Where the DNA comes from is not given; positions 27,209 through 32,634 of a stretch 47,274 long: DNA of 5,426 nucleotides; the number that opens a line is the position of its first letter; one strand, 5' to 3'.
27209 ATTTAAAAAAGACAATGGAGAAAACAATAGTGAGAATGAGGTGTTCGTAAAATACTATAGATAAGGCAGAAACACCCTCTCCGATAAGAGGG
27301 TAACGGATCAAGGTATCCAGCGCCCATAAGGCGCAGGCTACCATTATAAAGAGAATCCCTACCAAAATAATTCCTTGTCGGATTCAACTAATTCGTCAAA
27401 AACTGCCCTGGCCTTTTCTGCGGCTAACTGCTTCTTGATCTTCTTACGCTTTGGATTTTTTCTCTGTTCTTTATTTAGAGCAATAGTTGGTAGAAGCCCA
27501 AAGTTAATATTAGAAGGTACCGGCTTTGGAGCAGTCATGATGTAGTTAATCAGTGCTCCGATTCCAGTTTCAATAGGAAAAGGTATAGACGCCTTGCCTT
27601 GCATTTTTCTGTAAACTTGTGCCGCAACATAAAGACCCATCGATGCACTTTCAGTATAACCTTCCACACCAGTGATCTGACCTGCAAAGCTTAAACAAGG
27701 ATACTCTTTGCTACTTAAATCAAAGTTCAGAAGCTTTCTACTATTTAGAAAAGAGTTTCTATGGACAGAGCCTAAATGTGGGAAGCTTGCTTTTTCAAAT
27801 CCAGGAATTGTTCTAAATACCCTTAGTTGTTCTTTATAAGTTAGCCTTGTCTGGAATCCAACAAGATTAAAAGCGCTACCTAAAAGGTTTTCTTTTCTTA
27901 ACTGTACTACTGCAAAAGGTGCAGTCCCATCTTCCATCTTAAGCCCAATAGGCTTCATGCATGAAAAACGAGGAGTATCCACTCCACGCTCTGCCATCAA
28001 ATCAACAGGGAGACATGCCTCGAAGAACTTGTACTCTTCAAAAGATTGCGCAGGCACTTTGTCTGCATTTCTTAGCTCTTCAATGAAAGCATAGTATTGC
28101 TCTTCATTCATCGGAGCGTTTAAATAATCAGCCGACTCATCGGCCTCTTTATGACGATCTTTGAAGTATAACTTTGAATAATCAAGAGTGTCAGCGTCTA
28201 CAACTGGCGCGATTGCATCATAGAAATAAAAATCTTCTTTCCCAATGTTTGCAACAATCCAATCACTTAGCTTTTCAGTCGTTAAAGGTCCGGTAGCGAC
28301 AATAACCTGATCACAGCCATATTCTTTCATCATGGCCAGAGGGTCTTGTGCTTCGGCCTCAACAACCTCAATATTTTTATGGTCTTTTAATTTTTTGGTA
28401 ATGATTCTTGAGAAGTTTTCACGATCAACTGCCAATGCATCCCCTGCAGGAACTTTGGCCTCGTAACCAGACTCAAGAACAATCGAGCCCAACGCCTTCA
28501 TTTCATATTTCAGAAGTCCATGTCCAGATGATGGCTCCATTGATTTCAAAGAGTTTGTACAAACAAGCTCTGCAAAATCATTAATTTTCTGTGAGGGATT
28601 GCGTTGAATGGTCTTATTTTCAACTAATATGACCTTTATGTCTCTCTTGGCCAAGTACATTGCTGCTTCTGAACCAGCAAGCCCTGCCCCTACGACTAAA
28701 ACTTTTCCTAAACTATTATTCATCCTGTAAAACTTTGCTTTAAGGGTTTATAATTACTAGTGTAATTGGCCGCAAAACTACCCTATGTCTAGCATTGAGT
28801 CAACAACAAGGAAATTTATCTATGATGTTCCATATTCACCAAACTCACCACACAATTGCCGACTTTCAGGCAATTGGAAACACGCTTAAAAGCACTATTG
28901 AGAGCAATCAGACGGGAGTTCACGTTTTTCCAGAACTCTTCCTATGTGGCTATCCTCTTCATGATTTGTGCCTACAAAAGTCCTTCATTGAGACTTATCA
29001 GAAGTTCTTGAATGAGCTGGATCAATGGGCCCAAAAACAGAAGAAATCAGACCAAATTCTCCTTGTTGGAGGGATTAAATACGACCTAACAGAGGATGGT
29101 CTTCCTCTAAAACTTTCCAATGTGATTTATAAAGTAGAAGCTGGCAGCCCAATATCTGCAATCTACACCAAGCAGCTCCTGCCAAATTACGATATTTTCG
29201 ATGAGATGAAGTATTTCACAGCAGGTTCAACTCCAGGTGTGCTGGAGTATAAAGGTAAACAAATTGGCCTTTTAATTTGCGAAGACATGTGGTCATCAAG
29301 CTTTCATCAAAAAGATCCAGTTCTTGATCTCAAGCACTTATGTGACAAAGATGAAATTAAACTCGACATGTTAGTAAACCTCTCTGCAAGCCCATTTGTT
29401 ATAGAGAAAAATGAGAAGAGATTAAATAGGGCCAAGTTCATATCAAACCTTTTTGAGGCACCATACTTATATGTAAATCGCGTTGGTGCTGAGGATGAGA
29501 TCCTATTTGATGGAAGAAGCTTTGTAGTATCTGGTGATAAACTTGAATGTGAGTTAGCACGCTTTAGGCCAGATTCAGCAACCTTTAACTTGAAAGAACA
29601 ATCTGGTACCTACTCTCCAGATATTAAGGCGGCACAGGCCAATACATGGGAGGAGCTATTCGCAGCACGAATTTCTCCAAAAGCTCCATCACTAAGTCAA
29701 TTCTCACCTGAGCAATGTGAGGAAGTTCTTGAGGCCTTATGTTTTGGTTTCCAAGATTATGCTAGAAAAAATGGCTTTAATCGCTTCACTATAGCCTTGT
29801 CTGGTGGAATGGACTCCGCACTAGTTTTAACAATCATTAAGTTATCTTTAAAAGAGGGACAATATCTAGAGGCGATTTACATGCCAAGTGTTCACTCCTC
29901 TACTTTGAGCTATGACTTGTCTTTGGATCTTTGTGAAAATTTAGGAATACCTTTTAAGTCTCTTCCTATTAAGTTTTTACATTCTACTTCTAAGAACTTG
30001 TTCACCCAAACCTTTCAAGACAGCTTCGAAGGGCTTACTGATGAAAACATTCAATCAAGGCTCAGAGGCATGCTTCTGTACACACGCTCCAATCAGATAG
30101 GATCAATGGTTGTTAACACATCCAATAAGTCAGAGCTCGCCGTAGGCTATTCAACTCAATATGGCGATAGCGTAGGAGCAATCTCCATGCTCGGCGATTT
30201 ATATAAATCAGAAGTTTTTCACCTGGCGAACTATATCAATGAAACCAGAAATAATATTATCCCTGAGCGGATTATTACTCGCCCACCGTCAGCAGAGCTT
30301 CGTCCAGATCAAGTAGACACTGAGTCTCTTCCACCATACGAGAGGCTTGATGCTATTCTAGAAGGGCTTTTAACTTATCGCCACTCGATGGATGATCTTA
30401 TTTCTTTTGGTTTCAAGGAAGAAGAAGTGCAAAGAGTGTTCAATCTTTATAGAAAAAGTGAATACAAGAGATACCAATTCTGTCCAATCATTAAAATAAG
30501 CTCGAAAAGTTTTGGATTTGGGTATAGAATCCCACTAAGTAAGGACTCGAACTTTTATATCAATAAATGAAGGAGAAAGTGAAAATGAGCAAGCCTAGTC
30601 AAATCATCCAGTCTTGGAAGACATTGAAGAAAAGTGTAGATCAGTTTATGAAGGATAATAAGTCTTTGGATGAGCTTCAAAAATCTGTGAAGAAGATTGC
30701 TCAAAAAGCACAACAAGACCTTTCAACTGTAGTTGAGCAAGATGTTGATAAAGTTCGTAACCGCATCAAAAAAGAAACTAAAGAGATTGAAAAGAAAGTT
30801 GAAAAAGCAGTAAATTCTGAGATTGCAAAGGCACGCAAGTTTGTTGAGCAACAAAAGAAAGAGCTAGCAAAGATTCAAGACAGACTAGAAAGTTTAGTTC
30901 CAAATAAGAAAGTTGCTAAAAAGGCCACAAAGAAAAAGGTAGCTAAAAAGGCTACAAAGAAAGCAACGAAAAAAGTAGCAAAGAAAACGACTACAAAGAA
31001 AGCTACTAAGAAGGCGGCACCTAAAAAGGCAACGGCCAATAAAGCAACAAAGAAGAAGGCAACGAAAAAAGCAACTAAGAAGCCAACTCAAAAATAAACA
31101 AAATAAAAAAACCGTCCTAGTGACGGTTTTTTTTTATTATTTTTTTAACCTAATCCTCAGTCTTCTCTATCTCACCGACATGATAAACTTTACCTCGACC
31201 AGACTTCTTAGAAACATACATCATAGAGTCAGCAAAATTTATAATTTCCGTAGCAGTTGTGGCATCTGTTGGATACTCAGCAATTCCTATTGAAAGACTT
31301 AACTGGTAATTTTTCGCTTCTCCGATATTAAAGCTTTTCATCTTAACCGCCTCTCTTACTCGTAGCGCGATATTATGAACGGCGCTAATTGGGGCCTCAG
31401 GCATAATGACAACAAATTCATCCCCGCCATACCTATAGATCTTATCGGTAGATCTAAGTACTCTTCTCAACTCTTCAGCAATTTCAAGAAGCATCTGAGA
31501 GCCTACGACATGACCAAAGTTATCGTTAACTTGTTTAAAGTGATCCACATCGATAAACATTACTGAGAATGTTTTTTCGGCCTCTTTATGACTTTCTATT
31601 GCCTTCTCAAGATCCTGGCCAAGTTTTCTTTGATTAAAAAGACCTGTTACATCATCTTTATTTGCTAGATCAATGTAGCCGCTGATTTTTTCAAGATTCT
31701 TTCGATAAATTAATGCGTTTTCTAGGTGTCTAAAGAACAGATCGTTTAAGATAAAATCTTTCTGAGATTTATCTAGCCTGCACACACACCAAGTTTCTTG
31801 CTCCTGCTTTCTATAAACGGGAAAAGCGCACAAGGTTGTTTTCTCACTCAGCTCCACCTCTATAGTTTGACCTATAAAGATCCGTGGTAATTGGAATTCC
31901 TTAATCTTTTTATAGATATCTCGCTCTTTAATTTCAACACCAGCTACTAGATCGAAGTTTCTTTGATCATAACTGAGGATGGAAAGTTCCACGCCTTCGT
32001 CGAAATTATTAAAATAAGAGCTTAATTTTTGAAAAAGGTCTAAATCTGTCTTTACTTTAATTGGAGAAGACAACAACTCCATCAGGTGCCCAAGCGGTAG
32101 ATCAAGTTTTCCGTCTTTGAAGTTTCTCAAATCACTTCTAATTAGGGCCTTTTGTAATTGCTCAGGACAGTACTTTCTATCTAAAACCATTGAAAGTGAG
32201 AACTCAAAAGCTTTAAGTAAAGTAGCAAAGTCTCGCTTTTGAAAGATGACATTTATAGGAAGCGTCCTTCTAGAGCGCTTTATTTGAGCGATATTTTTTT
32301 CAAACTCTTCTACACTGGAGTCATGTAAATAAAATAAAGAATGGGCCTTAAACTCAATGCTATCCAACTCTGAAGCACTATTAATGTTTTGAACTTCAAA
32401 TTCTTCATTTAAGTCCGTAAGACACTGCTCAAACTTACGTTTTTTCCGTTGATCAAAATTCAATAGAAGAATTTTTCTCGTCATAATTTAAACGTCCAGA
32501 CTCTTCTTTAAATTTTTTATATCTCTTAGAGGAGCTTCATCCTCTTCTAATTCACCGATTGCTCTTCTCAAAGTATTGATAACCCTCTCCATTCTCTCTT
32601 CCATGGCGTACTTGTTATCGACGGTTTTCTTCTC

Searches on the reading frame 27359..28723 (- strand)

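Call 36: search_protein_families(library=pfam, proteins=[window:27359-28723:-], max_evalue=0.001)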
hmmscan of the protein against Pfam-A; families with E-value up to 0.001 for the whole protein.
window:27359-28723:- (454 aa): 8 families
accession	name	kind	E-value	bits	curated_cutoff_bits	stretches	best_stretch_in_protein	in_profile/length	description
PF01134.28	GIDA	-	9.3e-85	285.5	22.1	1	7-377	1-390/391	Glucose inhibited division protein A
PF07992.20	Pyr_redox_2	-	8.8e-07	29.1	26.1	1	7-145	2-108/291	Pyridine nucleotide-disulphide oxidoreductase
PF01266.30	DAO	-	2.1e-05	24.6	27.9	1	7-37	1-31/353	FAD dependent oxidoreductase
PF00890.30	FAD_binding_2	-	9.6e-05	22.2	20.4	1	8-38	2-32/414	FAD binding domain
PF00070.33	Pyr_redox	-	0.00027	21.8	22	0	7-37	1-31/82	Pyridine nucleotide-disulphide oxidoreductase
PF13450.12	NAD_binding_8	-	0.00047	20.8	21.9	0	10-37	1-28/68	NAD(P)-binding Rossmann-like domain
PF12831.13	FAD_oxidored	-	0.00049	19.9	27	0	8-37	2-31/416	FAD dependent oxidoreductase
PF01488.26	Shikimate_DH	-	0.00069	20.1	24.3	0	7-42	14-49/138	Shikimate / quinate 5-dehydrogenase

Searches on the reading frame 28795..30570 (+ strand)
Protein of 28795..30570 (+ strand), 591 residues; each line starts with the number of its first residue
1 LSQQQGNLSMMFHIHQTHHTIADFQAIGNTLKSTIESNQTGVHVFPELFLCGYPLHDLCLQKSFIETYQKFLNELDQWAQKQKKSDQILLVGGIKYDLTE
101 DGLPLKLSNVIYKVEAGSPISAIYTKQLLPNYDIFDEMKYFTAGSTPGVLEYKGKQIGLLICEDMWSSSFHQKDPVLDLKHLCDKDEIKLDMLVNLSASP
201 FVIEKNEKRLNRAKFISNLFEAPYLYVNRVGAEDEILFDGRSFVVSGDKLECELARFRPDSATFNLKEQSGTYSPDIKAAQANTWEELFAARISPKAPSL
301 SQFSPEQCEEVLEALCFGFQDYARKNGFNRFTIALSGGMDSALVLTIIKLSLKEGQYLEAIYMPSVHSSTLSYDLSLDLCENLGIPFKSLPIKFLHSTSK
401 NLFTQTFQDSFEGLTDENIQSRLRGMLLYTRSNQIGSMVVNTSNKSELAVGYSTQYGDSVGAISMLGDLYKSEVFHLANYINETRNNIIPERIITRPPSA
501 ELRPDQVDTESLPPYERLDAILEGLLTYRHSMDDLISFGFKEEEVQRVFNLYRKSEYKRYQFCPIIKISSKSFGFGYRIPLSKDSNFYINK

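Call 36: search_protein_families(library=pfam, proteins=[window:28795-30570:+], max_evalue=0.001)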
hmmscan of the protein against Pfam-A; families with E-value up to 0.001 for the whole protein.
window:28795-30570:+ (591 aa): 3 families
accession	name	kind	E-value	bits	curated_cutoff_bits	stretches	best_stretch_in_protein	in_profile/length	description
PF02540.23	NAD_synthase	-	1.2e-61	208.4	21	1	312-560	2-240/242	NAD synthase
PF00795.27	CN_hydrolase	-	3.9e-08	33.4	23.2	1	25-167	15-154/256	Carbon-nitrogen hydrolase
PF06508.19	QueC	-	0.00048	20.1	22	1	333-406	4-74/210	Queuosine biosynthesis protein QueC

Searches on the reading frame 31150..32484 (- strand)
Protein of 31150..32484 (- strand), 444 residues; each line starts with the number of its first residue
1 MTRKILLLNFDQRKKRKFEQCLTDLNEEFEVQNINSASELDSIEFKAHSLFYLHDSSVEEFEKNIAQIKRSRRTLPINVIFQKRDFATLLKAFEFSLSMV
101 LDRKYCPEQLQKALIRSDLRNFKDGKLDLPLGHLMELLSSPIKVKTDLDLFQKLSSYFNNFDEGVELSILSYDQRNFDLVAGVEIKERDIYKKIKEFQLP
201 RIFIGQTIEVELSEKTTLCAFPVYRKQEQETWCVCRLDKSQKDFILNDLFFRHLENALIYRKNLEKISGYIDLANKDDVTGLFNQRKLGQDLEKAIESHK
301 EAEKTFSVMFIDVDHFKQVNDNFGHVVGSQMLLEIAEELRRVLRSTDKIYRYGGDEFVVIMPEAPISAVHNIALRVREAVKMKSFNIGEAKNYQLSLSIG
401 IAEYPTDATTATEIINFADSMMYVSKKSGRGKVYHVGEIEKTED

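Call 36: search_protein_families(library=pfam, proteins=[window:31150-32484:-], max_evalue=0.001)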
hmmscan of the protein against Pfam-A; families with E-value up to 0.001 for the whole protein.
window:31150-32484:- (444 aa): 1 family
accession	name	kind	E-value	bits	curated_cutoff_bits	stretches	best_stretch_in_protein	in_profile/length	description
PF00990.26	GGDEF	-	2.9e-43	147.8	23.8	1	274-431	1-160/161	Diguanylate cyclase, GGDEF domain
